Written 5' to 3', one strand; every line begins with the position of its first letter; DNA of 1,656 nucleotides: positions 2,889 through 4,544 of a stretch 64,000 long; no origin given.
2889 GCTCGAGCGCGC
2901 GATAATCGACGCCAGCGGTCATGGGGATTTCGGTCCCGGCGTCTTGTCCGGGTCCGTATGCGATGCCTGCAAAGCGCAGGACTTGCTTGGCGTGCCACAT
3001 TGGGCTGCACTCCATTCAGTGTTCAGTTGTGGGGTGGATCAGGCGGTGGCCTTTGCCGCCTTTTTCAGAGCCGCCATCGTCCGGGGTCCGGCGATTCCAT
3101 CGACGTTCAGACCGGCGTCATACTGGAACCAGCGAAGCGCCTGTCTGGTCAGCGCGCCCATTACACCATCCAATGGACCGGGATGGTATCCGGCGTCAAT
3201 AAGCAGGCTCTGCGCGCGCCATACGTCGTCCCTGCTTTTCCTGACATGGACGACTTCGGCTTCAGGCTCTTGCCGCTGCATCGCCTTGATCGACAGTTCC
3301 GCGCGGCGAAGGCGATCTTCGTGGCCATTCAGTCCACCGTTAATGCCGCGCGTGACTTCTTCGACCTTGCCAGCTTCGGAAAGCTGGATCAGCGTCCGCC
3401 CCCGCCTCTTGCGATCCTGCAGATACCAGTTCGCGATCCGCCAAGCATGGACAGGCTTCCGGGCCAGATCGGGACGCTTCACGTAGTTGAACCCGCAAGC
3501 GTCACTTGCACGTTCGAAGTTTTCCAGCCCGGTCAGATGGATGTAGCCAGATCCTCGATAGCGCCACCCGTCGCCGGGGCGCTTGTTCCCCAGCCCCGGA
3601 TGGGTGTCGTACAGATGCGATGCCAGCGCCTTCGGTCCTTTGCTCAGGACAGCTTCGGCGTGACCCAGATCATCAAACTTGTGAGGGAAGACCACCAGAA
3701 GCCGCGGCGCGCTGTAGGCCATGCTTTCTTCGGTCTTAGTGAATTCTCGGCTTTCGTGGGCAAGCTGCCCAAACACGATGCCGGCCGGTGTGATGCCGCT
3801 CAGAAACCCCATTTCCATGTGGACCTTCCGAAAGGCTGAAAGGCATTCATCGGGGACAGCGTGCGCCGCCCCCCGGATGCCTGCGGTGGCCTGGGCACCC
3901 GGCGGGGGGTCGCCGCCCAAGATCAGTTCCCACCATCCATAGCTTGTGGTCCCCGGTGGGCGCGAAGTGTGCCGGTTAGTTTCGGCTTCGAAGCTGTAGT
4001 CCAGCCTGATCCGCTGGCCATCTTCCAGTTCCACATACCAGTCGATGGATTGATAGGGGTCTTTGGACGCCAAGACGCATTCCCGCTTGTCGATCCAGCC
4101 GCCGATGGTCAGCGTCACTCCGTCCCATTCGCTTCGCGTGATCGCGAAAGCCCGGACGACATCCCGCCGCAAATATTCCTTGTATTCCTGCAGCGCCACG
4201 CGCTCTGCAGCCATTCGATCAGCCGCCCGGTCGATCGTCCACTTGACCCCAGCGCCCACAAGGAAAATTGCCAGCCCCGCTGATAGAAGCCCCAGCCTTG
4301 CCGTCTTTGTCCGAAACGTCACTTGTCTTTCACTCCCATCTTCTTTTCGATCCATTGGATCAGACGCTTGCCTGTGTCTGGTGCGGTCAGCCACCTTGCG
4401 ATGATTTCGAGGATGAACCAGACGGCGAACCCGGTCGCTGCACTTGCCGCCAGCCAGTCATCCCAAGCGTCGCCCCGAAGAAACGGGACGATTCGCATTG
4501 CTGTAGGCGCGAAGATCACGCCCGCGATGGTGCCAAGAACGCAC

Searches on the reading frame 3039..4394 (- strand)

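Call 61: search_protein_families(library=pfam, proteins=[window:3039-4394:-], max_evalue=0.001)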
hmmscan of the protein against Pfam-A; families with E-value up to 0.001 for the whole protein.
window:3039-4394:- (451 aa): 1 family
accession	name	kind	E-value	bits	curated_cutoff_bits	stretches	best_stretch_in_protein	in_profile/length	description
PF01471.23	PG_binding_1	-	2.2e-16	60.2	23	1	388-443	2-57/57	Putative peptidoglycan binding domain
